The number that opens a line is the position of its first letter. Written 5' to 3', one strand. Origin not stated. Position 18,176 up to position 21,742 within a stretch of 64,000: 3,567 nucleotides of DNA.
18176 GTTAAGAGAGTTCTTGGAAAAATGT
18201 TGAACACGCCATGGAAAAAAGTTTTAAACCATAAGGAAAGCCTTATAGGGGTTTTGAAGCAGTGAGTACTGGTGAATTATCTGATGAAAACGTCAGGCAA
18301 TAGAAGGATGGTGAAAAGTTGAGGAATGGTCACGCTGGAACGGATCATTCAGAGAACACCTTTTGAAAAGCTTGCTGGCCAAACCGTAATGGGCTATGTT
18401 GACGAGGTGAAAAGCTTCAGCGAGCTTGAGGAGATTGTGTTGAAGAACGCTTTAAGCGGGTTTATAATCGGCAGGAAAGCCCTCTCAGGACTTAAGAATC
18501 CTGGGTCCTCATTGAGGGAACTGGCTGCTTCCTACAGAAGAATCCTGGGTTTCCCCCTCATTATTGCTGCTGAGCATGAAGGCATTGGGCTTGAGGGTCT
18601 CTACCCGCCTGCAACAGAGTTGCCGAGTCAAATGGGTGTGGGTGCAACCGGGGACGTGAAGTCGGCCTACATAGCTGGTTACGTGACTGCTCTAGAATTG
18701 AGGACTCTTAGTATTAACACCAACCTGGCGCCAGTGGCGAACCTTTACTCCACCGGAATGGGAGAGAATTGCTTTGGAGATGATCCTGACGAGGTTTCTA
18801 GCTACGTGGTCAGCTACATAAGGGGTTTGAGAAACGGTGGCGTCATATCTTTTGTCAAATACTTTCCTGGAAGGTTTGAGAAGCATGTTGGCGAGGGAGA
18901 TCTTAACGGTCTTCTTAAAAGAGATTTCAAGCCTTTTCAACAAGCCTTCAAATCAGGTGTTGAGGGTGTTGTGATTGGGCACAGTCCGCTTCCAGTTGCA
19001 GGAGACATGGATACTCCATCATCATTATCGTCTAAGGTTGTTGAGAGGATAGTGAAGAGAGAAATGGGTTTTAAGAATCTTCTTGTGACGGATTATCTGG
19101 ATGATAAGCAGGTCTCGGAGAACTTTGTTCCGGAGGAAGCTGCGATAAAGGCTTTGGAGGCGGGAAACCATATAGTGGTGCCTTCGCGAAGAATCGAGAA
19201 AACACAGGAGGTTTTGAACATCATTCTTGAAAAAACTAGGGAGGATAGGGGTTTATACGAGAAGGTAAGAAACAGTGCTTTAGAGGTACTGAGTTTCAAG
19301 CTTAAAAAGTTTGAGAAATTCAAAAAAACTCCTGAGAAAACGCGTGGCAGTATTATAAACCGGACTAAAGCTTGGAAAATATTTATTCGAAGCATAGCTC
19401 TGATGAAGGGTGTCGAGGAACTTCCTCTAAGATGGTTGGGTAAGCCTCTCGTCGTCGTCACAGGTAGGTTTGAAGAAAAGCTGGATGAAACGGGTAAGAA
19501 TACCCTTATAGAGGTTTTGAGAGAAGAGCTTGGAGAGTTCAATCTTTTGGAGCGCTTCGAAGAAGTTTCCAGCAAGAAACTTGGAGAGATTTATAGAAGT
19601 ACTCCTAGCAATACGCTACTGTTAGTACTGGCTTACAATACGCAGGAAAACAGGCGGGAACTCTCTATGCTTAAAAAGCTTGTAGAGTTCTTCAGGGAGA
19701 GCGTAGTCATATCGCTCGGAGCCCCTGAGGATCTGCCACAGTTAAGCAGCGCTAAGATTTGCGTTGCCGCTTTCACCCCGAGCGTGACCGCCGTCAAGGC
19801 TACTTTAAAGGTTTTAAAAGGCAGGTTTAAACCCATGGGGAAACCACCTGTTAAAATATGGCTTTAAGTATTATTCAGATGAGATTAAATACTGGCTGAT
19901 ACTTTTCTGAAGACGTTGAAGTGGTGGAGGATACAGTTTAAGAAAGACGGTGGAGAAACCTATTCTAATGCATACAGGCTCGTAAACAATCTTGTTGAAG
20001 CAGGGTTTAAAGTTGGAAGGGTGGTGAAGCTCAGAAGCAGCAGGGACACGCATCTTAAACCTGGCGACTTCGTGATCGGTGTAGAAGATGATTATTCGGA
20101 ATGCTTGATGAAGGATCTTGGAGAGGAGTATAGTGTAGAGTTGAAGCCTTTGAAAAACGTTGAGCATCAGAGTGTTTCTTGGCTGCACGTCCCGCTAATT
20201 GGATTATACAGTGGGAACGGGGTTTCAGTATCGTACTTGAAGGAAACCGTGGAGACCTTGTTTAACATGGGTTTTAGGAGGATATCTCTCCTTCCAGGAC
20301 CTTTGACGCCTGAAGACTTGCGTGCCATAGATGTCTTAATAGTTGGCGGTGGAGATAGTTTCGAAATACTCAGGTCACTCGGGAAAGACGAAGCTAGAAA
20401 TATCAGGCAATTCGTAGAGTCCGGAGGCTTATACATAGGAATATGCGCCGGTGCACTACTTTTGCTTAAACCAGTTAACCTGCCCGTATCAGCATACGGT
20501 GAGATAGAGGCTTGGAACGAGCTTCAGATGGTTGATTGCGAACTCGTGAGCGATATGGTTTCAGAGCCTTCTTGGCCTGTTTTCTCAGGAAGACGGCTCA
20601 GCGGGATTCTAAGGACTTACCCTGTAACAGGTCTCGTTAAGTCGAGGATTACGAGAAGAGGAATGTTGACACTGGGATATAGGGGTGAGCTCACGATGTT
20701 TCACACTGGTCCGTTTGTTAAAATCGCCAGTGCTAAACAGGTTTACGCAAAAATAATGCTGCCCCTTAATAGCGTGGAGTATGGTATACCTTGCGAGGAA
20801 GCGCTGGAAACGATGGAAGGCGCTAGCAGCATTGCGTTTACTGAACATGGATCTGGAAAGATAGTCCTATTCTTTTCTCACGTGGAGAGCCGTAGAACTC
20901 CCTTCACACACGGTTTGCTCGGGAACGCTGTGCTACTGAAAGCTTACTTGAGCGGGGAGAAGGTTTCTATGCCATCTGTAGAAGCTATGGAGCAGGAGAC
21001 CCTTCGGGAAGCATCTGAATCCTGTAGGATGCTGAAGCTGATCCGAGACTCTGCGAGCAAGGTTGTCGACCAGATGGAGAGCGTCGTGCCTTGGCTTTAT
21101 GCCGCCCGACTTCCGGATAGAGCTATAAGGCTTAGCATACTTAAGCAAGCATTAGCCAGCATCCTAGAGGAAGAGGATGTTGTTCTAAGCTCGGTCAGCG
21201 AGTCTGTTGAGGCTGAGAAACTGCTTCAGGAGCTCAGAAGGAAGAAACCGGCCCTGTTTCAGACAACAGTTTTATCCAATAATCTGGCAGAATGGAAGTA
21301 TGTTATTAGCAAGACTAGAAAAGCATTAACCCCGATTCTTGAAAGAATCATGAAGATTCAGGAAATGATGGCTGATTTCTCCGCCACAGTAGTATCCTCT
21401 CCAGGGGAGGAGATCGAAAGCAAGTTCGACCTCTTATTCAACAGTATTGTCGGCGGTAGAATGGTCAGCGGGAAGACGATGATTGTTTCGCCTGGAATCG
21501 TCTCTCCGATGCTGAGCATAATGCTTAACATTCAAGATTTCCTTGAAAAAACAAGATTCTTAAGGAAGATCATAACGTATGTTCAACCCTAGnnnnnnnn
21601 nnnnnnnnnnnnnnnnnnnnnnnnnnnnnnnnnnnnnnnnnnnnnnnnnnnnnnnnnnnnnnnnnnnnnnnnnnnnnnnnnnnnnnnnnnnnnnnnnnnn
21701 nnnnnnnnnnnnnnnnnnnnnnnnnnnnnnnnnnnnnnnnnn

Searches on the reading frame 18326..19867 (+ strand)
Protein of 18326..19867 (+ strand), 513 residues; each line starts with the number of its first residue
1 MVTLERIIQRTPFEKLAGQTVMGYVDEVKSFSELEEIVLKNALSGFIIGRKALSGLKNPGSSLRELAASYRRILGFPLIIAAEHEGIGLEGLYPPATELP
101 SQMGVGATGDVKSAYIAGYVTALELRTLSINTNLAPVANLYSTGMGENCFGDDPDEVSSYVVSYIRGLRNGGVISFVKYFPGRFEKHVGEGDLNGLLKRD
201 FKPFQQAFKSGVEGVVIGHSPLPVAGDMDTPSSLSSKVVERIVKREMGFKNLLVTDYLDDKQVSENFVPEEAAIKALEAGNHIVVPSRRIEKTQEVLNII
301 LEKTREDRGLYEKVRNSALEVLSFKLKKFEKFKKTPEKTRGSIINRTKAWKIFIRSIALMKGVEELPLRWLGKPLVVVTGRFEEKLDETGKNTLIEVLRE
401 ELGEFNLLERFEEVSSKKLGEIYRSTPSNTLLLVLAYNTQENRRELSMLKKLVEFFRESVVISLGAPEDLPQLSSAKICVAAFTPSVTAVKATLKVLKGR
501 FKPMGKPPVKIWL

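Call 72: search_protein_families(library=pfam, proteins=[window:18326-19867:+], max_evalue=0.00001)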
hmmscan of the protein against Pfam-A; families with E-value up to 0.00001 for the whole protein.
window:18326-19867:+ (513 aa): 1 family
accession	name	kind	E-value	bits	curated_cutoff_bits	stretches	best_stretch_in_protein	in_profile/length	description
PF00933.27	Glyco_hydro_3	-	1.8e-35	123.4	27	1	29-296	15-292/316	Glycosyl hydrolase family 3 N terminal domain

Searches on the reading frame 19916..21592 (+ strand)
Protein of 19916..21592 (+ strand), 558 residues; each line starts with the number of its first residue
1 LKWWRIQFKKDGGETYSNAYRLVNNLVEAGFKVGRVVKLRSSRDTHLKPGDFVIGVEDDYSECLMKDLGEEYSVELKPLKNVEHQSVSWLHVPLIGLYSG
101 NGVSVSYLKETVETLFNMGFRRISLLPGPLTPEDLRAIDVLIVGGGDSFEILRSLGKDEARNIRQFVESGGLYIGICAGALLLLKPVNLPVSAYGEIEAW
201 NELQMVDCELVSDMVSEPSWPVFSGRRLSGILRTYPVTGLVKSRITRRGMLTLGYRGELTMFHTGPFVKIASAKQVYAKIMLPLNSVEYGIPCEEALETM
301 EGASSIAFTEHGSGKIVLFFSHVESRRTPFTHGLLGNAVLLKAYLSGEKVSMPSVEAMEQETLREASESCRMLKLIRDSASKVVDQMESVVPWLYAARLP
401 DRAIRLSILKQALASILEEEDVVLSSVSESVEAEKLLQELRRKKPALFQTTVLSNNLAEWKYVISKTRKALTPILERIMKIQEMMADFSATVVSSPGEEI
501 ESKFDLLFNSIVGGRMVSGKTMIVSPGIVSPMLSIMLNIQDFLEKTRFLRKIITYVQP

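Call 72: search_protein_families(library=pfam, proteins=[window:19916-21592:+], max_evalue=0.00001)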
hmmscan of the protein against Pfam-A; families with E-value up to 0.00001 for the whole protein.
window:19916-21592:+ (558 aa): 2 families
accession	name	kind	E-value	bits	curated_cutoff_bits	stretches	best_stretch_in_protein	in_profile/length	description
PF09825.15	BPL_N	-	7.6e-10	38.6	24.2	1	97-182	5-94/283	Biotin-protein ligase, N terminal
PF03575.23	Peptidase_S51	-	5.4e-08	33.2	23.9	1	102-184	43-130/206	Peptidase family S51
